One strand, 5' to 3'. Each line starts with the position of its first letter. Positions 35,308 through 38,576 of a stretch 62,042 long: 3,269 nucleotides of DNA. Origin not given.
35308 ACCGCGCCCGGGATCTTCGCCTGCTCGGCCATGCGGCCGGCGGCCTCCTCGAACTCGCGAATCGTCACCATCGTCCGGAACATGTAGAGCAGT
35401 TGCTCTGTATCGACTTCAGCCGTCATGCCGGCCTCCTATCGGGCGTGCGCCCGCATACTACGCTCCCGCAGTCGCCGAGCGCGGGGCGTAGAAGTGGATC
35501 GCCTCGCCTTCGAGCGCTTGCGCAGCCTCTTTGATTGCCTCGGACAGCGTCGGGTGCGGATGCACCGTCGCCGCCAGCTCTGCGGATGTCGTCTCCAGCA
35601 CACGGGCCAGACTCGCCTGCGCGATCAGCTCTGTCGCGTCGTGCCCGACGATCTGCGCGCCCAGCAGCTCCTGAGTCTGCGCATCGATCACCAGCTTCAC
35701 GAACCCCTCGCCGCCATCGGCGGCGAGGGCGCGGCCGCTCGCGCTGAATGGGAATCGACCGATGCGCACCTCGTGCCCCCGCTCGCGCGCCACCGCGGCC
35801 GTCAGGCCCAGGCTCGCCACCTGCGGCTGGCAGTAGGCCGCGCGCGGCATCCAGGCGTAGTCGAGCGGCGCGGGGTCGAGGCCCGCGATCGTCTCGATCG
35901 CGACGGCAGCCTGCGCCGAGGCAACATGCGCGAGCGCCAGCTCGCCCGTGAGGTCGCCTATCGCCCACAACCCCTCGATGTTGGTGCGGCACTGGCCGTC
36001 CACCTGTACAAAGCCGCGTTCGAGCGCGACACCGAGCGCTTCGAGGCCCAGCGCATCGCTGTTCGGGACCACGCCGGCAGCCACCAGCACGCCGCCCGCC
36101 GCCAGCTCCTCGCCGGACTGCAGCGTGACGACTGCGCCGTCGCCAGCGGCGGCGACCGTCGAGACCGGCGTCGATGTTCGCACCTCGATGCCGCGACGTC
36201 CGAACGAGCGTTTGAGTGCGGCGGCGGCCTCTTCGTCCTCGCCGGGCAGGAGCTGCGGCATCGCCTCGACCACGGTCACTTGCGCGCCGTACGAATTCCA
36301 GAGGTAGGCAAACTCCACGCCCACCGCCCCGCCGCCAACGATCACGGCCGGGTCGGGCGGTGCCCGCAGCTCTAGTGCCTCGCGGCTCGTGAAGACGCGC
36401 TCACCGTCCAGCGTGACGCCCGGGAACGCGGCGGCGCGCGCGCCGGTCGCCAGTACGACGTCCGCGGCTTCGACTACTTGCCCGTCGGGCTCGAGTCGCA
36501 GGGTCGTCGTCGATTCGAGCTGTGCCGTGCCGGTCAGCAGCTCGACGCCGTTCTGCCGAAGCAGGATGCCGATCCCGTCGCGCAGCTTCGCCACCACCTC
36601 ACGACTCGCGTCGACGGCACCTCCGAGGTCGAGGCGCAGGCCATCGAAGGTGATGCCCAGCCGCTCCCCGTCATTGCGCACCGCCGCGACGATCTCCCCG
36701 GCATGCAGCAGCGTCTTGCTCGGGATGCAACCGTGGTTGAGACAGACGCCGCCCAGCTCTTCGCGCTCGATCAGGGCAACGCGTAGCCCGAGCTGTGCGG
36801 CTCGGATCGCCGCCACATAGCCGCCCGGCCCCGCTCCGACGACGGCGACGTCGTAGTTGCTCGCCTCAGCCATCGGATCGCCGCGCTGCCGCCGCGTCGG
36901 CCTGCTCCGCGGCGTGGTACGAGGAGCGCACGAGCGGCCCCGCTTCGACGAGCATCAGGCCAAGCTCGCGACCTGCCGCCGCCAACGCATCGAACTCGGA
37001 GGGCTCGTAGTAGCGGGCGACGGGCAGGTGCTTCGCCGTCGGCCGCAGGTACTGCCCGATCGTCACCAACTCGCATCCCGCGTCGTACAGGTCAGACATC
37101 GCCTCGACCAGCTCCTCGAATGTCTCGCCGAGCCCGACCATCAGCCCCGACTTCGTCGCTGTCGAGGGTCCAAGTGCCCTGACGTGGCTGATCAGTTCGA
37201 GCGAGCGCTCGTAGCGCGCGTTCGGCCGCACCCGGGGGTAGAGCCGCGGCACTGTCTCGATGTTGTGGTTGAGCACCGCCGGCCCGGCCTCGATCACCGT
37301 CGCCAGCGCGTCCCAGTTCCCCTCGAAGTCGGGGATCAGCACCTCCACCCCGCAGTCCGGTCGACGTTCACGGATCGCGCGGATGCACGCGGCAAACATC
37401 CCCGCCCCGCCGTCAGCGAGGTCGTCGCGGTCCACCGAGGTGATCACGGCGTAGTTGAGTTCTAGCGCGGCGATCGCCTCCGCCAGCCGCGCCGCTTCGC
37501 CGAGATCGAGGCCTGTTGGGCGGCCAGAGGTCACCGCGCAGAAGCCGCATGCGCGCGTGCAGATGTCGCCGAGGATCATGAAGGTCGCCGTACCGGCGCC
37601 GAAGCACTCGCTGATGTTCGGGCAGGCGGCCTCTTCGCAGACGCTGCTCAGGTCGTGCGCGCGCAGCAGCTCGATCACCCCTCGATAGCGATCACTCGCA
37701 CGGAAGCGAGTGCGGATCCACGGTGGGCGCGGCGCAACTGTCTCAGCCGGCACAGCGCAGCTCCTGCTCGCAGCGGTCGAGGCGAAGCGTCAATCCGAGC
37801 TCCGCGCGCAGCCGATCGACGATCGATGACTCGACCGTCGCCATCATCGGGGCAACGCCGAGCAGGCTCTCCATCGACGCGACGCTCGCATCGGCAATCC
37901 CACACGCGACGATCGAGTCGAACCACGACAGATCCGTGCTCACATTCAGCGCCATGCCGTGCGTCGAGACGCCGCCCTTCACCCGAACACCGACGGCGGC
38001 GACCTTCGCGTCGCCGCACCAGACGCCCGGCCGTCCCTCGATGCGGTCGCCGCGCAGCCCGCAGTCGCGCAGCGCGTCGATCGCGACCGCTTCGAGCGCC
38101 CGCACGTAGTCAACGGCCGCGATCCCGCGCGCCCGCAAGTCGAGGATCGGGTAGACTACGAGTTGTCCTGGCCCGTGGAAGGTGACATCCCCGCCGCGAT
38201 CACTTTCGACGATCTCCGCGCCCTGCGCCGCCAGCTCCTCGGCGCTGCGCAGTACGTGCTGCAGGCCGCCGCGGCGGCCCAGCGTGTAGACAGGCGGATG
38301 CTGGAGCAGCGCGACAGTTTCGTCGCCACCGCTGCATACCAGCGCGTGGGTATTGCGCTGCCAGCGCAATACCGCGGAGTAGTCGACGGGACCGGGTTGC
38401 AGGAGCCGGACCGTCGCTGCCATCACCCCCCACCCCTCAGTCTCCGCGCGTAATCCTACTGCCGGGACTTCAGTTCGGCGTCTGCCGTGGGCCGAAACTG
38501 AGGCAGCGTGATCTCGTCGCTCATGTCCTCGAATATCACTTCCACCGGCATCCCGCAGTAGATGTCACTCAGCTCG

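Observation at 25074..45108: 20-kb, 17-gene co-directional array joining fused CoA-transferases, thiolase/DUF35, lipoate synthesis, a 2-oxoacid dehydrogenase and an OFOR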

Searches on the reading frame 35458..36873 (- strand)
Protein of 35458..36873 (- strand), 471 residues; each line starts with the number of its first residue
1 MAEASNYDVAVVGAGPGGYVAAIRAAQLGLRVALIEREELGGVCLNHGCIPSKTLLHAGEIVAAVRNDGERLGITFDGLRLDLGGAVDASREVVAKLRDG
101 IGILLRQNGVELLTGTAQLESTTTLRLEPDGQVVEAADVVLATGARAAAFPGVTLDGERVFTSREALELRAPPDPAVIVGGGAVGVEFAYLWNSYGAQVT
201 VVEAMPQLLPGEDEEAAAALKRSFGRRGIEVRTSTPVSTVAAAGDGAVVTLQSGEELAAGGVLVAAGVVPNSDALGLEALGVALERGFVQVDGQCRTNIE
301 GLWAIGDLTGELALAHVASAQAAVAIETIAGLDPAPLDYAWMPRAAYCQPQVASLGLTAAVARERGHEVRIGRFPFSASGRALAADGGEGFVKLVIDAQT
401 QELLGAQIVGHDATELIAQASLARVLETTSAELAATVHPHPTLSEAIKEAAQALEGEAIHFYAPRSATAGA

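Call 5: search_protein_families(library=pfam, proteins=[window:35458-36873:-], max_evalue=0.01)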
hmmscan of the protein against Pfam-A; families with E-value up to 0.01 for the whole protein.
window:35458-36873:- (471 aa): 17 families
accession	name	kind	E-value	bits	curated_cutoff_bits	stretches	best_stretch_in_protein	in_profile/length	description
PF07992.20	Pyr_redox_2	-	6.8e-71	239.5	26.1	1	7-322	1-291/291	Pyridine nucleotide-disulphide oxidoreductase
PF02852.28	Pyr_redox_dim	-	1.9e-35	121.8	25.3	1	342-451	1-110/110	Pyridine nucleotide-disulphide oxidoreductase, dimerisation domain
PF00070.33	Pyr_redox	-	3e-24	85.7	22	1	176-251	2-79/82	Pyridine nucleotide-disulphide oxidoreductase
PF03486.20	HI0933_like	-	1.8e-11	44.4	50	1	8-39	2-33/244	HI0933-like protein Rossmann domain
PF13738.12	Pyr_redox_3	-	3.8e-11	43.2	30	1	126-306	115-305/305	Pyridine nucleotide-disulphide oxidoreductase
PF01134.28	GIDA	-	3.1e-10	40.1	22.1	1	8-145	1-150/391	Glucose inhibited division protein A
PF13450.12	NAD_binding_8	-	7.6e-09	36.2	21.9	1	11-44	1-35/68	NAD(P)-binding Rossmann-like domain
PF12831.13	FAD_oxidored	-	5e-08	33.1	27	1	8-51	1-45/416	FAD dependent oxidoreductase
PF01266.30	DAO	-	1.1e-07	32.2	27.9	1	8-41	1-35/353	FAD dependent oxidoreductase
PF01494.25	FAD_binding_3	-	2.4e-06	27.5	22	1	7-38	2-33/349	FAD binding domain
PF00890.30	FAD_binding_2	-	5.1e-06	26.4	20.4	1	8-40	1-33/414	FAD binding domain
PF01946.23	Thi4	-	1.7e-05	24.6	26.2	1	5-38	16-50/235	Thi4 family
PF02737.24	3HCDH_N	-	0.00071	20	22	0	177-230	3-56/180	3-hydroxyacyl-CoA dehydrogenase, NAD binding domain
PF01593.30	Amino_oxidase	-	0.0027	17.5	19.8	0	218-267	208-255/443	Flavin containing amine oxidoreductase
PF13454.12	NAD_binding_9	-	0.0033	17.8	21.8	0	10-42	1-38/155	FAD-NAD(P)-binding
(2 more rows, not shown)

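Call 8: search_protein_families(library=ncbifam, proteins=[window:35458-36873:-], max_evalue=0.00001)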
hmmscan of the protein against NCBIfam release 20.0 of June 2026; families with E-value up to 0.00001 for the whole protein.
window:35458-36873:- (471 aa): 56 families (the best 25 are shown)
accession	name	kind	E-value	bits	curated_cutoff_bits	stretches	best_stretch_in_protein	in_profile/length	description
TIGR01350.1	lipoamide_DH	equivalog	7.3e-154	512.9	408.8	1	6-461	1-461/461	dihydrolipoyl dehydrogenase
TIGR02053.1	MerA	equivalog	3.2e-94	316.6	454.45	1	7-454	1-453/465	mercury(II) reductase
NF004991.0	PRK06370.1-3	subfamily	1.8e-89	300.6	620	1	4-455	33-488/509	FAD-containing oxidoreductase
NF005883.0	PRK07845.1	equivalog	8.8e-87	292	479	1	8-455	4-460/466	NAD(P)H-quinone dehydrogenase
NF004992.0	PRK06370.1-4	equivalog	5e-83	279.1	629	1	5-455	3-456/459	FAD-containing oxidoreductase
NF003585.0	PRK05249.1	equivalog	1.1e-82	278.1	465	1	3-451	3-454/464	Si-specific NAD(P)(+) transhydrogenase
NF005884.0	PRK07846.1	equivalog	4.3e-82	276.2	501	1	5-455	2-452/454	mycothione reductase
TIGR01424.1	gluta_reduc_2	equivalog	1.2e-81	274.6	606.05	1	6-446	2-441/446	glutathione-disulfide reductase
NF004947.0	PRK06292.2-5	equivalog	5.3e-81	272.9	592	1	5-456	2-460/474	dihydrolipoyl dehydrogenase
NF004776.0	PRK06116.1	equivalog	8.8e-81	272.2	480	1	5-446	3-445/450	glutathione-disulfide reductase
NF004946.0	PRK06292.2-4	subfamily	1.8e-80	271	634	1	6-452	3-468/487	dihydrolipoyl dehydrogenase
NF004945.0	PRK06292.2-3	equivalog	9.4e-78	262.1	494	1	6-448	3-446/457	dihydrolipoyl dehydrogenase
NF004943.0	PRK06292.2-1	equivalog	5.7e-77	259.4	432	1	5-454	2-455/456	dihydrolipoyl dehydrogenase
TIGR03452.1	mycothione_red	equivalog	7e-73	246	635.65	1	6-451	2-449/452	mycothione reductase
NF010311.1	PRK13748.1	subfamily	4.1e-72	243.8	600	1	4-455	95-549/560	mercury(II) reductase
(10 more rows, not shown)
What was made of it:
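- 35458..36873 (-): Module B. E3, dihydrolipoyl dehydrogenase. TIGR01350 scores 513 bits against a cut-off of 409 (call 8).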

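Call 41: find_homologous_proteins(query=window:35458-36873:-, max_evalue=1e-60)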
Query window:35458-36873:- (471 aa): 7988 proteins with E <= 1e-60 among 8000 candidates; the best 120 are listed.
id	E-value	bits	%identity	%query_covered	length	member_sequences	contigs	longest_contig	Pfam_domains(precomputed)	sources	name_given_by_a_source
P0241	3.4e-276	934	94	100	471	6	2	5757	PF01266.31,PF13450.13,PF00890.31,PF02852.29,PF07992.21,PF00070.34,PF13738.13,PF03486.21,PF01134.29,PF01494.26,PF12831.14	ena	-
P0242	7.6e-245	831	83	100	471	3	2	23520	PF01266.31,PF13450.13,PF00890.31,PF02852.29,PF07992.21,PF00070.34,PF13738.13,PF03486.21,PF01134.29,PF01494.26,PF12831.14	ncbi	ncbi:MAG: dihydrolipoyl dehydrogenase [Dehalococcoidia bacterium]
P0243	7.8e-235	798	81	100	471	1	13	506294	PF13450.13,PF07992.21,PF00070.34,PF03486.21,PF01134.29,PF01494.26,PF12831.14,PF01266.31,PF01593.31,PF00890.31,PF02852.29,PF13738.13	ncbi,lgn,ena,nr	ncbi:MAG TPA: dihydrolipoyl dehydrogenase [Dehalococcoidia bacterium]|nr:dihydrolipoyl dehydrogenase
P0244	3.3e-233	792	80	99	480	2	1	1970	PF13450.13,PF07992.21,PF00070.34,PF03486.21,PF13454.13,PF01134.29,PF01494.26,PF12831.14,PF01266.31,PF00890.31,PF02852.29,PF13738.13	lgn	-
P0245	1.4e-177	609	64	99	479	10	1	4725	PF13450.13,PF00890.31,PF02852.29,PF07992.21,PF00070.34,PF13738.13,PF03486.21,PF01134.29,PF12831.14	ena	-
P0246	9.4e-166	570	60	97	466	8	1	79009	PF01266.31,PF13434.13,PF13450.13,PF00890.31,PF02852.29,PF07992.21,PF00070.34,PF13738.13,PF03486.21,PF01134.29,PF12831.14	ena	-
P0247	9.6e-165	567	59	97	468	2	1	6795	PF13450.13,PF07992.21,PF00070.34,PF03486.21,PF01134.29,PF01494.26,PF12831.14,PF01946.24,PF01266.31,PF00890.31,PF02852.29,PF13738.13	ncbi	-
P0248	2.0e-164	566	59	99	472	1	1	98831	PF13450.13,PF07992.21,PF00070.34,PF03486.21,PF01134.29,PF01494.26,PF12831.14,PF01946.24,PF01266.31,PF00890.31,PF02852.29,PF13738.13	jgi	jgi:dihydrolipoyl dehydrogenase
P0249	1.3e-163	563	60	98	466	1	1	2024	PF01266.31,PF13450.13,PF00890.31,PF02852.29,PF07992.21,PF00070.34,PF13738.13,PF03486.21,PF01134.29,PF01494.26,PF12831.14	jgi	jgi:dihydrolipoamide dehydrogenase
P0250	1.4e-163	563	60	97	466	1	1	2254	PF13450.13,PF00890.31,PF02852.29,PF07992.21,PF00070.34,PF13738.13,PF03486.21,PF01134.29,PF01494.26,PF12831.14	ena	-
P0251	3.9e-161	555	58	97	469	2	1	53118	PF01946.24,PF13450.13,PF00890.31,PF02852.29,PF07992.21,PF00070.34,PF13738.13,PF03486.21,PF01134.29,PF01494.26,PF12831.14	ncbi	-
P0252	4.8e-161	555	59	98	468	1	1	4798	PF13450.13,PF07992.21,PF00070.34,PF03486.21,PF01134.29,PF01494.26,PF12831.14,PF01946.24,PF01266.31,PF00890.31,PF02852.29,PF13738.13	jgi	jgi:dihydrolipoyl dehydrogenase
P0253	8.5e-161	554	60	98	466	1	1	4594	PF01266.31,PF13450.13,PF00890.31,PF02852.29,PF07992.21,PF00070.34,PF13738.13,PF03486.21,PF01134.29,PF01494.26,PF12831.14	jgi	jgi:dihydrolipoamide dehydrogenase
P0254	7.9e-160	551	57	98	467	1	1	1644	PF01266.31,PF13450.13,PF00890.31,PF02852.29,PF07992.21,PF00070.34,PF13738.13,PF03486.21,PF01134.29,PF01494.26,PF12831.14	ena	-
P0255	1.2e-159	550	60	98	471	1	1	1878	PF01266.31,PF13450.13,PF02852.29,PF07992.21,PF00070.34,PF13738.13,PF03486.21,PF01134.29,PF12831.14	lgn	-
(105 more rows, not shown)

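Call 42: find_encoding_contigs(protein=P0241, flank=10000, max_places=2)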
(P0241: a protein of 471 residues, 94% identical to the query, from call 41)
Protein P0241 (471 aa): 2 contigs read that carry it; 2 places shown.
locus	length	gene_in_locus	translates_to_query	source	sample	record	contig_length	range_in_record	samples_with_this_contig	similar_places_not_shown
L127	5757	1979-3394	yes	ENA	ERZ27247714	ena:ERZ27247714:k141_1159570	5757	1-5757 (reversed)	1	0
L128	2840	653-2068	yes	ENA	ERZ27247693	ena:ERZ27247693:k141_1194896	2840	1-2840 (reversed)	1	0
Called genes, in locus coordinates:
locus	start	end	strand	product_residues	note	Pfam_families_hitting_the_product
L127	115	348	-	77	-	-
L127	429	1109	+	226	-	PF21948:LplA-B_cat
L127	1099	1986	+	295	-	PF04055:Radical_SAM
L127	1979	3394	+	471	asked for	PF00890:FAD_binding_2 (weak), PF01134:GIDA, PF07992:Pyr_redox_2, PF12831:FAD_oxidored, PF13450:NAD_binding_8 (weak), PF13738:Pyr_redox_3 (weak), PF00070:Pyr_redox, PF02852:Pyr_redox_dim, +3 more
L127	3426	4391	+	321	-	PF00676:E1_dh, PF02775:TPP_enzyme_C (weak)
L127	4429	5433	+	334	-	PF02779:Transket_pyr, PF02780:Transketolase_C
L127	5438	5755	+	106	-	?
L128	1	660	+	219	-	?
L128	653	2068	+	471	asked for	PF00890:FAD_binding_2 (weak), PF01134:GIDA, PF07992:Pyr_redox_2, PF12831:FAD_oxidored, PF13450:NAD_binding_8 (weak), PF13738:Pyr_redox_3 (weak), PF00070:Pyr_redox, PF02852:Pyr_redox_dim, +3 more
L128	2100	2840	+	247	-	?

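Call 43: find_encoding_contigs(protein=P0242, flank=10000, max_places=2)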
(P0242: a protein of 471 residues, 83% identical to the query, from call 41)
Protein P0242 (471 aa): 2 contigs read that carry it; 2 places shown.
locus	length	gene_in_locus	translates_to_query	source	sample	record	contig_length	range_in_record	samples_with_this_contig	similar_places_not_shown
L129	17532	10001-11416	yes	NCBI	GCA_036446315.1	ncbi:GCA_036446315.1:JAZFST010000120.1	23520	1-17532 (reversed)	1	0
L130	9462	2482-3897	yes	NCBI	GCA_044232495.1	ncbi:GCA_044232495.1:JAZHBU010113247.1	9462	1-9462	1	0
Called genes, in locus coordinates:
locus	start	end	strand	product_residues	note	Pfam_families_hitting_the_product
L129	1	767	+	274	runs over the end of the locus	PF00106:adh_short, PF08659:KR (weak), PF13561:adh_short_C2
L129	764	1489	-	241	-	PF08242:Methyltransf_12 (weak)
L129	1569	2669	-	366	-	-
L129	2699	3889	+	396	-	PF02515:CoA_transf_3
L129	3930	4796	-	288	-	PF00378:ECH_1, PF16113:ECH_2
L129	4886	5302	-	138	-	PF03793:PASTA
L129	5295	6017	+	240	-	-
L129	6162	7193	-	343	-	PF01545:Cation_efflux, PF16916:ZT_dimer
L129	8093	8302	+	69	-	-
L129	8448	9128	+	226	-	PF21948:LplA-B_cat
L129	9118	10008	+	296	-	PF04055:Radical_SAM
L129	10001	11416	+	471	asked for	PF00890:FAD_binding_2 (weak), PF01134:GIDA, PF01266:DAO (faint), PF07992:Pyr_redox_2, PF12831:FAD_oxidored, PF13738:Pyr_redox_3 (weak), PF00070:Pyr_redox, PF02852:Pyr_redox_dim, +3 more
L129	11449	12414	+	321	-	PF00676:E1_dh, PF02775:TPP_enzyme_C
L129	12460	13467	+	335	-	PF02779:Transket_pyr, PF02780:Transketolase_C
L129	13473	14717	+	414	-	-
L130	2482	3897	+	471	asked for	PF00890:FAD_binding_2 (weak), PF01134:GIDA, PF01266:DAO (faint), PF07992:Pyr_redox_2, PF12831:FAD_oxidored, PF13738:Pyr_redox_3 (weak), PF00070:Pyr_redox, PF02852:Pyr_redox_dim, +3 more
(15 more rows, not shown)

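Call 44: find_encoding_contigs(protein=P0243, flank=10000, max_places=2)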
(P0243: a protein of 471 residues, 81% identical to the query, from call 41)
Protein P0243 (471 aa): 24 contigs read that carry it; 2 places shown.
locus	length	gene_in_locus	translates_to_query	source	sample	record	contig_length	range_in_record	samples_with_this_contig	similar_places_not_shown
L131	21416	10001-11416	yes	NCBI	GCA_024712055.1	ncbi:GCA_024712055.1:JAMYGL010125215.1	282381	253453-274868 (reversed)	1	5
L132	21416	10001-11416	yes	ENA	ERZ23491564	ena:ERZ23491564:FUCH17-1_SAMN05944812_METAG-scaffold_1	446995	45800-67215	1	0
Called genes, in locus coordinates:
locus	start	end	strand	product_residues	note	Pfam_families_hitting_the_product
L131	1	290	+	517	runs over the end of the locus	PF01039:Carboxyl_trans, PF03255:ACCA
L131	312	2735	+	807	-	PF02515:CoA_transf_3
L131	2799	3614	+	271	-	PF04909:Amidohydro_2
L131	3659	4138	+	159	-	PF00583:Acetyltransf_1, PF13673:Acetyltransf_10, PF08445:FR47 (weak), PF13508:Acetyltransf_7, PF13527:Acetyltransf_9 (weak)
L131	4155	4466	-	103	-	PF00583:Acetyltransf_1 (weak), PF13508:Acetyltransf_7, PF13673:Acetyltransf_10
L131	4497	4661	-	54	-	-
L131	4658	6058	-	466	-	PF05940:NnrS (faint)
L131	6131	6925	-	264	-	PF00797:Acetyltransf_2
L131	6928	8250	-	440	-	PF00211:Guanylate_cyc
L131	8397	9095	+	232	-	PF21948:LplA-B_cat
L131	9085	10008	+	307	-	PF16881:LIAS_N (faint), PF04055:Radical_SAM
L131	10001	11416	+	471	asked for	PF00890:FAD_binding_2 (weak), PF01134:GIDA, PF01266:DAO (faint), PF07992:Pyr_redox_2, PF12831:FAD_oxidored, PF13738:Pyr_redox_3 (weak), PF00070:Pyr_redox, PF02852:Pyr_redox_dim, +4 more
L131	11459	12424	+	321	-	PF00676:E1_dh, PF02775:TPP_enzyme_C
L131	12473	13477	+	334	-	PF02779:Transket_pyr, PF02780:Transketolase_C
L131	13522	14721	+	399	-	PF00364:Biotin_lipoyl, PF02817:E3_binding, PF00198:2-oxoacid_dh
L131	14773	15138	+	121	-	-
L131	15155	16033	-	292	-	PF00378:ECH_1, PF16113:ECH_2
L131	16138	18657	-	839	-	PF02515:CoA_transf_3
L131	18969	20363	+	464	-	PF24316:Tli3 (faint), PF25852:DUF6242_C (faint), PF02012:BNR (faint), PF15902:Sortilin-Vps10 (weak)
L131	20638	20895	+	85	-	-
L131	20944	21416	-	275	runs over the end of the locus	-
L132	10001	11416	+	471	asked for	PF00890:FAD_binding_2 (weak), PF01134:GIDA, PF01266:DAO (faint), PF07992:Pyr_redox_2, PF12831:FAD_oxidored, PF13738:Pyr_redox_3 (weak), PF00070:Pyr_redox, PF02852:Pyr_redox_dim, +4 more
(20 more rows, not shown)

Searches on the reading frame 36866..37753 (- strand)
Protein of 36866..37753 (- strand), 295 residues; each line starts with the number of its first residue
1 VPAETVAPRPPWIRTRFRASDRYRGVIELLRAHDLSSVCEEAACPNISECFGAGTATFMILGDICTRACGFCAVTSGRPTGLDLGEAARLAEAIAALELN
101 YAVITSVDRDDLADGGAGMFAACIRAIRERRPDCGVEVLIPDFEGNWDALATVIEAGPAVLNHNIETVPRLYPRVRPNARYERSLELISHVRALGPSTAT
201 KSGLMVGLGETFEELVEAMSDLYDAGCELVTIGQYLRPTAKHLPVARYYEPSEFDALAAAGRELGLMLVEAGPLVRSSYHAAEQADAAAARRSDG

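Call 5: search_protein_families(library=pfam, proteins=[window:36866-37753:-], max_evalue=0.01)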
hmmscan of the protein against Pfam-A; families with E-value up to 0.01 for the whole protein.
window:36866-37753:- (295 aa): 2 families
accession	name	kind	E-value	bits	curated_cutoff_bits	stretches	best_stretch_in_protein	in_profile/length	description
PF04055.27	Radical_SAM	-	6.9e-21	75.6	29.5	1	59-221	1-165/166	Radical SAM superfamily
PF16881.10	LIAS_N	-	0.0056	17.6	27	0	10-44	62-96/96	N-terminal domain of lipoyl synthase of Radical_SAM family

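Call 8: search_protein_families(library=ncbifam, proteins=[window:36866-37753:-], max_evalue=0.00001)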
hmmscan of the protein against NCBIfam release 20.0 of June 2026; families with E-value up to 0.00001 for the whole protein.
window:36866-37753:- (295 aa): 7 families
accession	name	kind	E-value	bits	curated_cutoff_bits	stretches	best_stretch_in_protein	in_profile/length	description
NF004019.1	PRK05481.1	subfamily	1.5e-122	408.4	203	1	9-291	1-283/286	lipoyl synthase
NF009544.0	PRK12928.1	subfamily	1.2e-120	402.3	210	1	5-286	16-298/300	lipoyl synthase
TIGR00510.1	lipA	equivalog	1.7e-108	362.5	310.25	1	6-286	14-295/302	lipoyl synthase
NF053790.1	LplA_LipA_fuse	exception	3.5e-108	362.8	800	1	7-284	331-606/606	bifunctional lipoate--protein ligase/lipoyl synthase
TIGR00433.2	bioB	equivalog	2.4e-10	40.1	225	1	133-236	121-222/307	biotin synthase BioB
NF053743.1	LipS2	equivalog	7.6e-07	28.9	270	0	169-228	139-196/292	LipS2 family lipoyl synthase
NF006308.0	PRK08508.1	equivalog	7.8e-06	25.3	377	0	112-239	69-192/279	biotin synthase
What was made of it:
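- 36866..37753 (-): Module B. lipA, lipoyl synthase. NCBIfam NF004019 scores 408 bits against a cut-off of 203 (call 8).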

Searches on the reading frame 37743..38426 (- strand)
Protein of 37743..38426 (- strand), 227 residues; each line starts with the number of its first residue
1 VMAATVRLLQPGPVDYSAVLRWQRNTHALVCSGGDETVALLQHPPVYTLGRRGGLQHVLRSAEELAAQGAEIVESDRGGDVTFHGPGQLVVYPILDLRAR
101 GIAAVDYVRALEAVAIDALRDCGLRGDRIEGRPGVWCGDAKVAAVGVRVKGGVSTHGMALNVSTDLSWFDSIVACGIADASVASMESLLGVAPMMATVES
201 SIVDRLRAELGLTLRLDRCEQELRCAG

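Call 5: search_protein_families(library=pfam, proteins=[window:37743-38426:-], max_evalue=0.01)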
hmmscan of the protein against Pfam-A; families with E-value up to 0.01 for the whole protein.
window:37743-38426:- (227 aa): 2 families
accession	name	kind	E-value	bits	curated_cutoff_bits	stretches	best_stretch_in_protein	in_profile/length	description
PF21948.1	LplA-B_cat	-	1.4e-40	139.8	27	1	17-205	3-198/200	Lipoyl protein ligase A/B catalytic domain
PF03099.24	BPL_LplA_LipB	-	0.0019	18.5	21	1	63-165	19-133/133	Biotin/lipoate A/B protein ligase family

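Call 8: search_protein_families(library=ncbifam, proteins=[window:37743-38426:-], max_evalue=0.00001)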
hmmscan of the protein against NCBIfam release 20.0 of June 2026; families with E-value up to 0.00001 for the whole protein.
window:37743-38426:- (227 aa): 5 families
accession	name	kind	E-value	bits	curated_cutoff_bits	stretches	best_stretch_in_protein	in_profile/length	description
NF010925.0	PRK14345.1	equivalog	1.8e-56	191.4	155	1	4-214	12-221/236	lipoyl(octanoyl) transferase LipB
TIGR00214.1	lipB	equivalog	4.3e-47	160.1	83.55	1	36-190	13-165/187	lipoyl(octanoyl) transferase LipB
NF010922.0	PRK14342.1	equivalog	6.2e-44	149.8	235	1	6-212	6-205/215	lipoyl(octanoyl) transferase LipB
NF010923.0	PRK14343.1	equivalog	1.3e-43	149.2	298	1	5-212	14-220/237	lipoyl(octanoyl) transferase LipB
NF010921.0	PRK14341.1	equivalog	6.8e-43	146.7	230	1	10-206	21-219/230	lipoyl(octanoyl) transferase LipB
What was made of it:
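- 37743..38423 (-): Module B. lipB, octanoyl/lipoyl transferase. NCBIfam NF010925 scores 191 bits against a cut-off of 155 (call 8).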
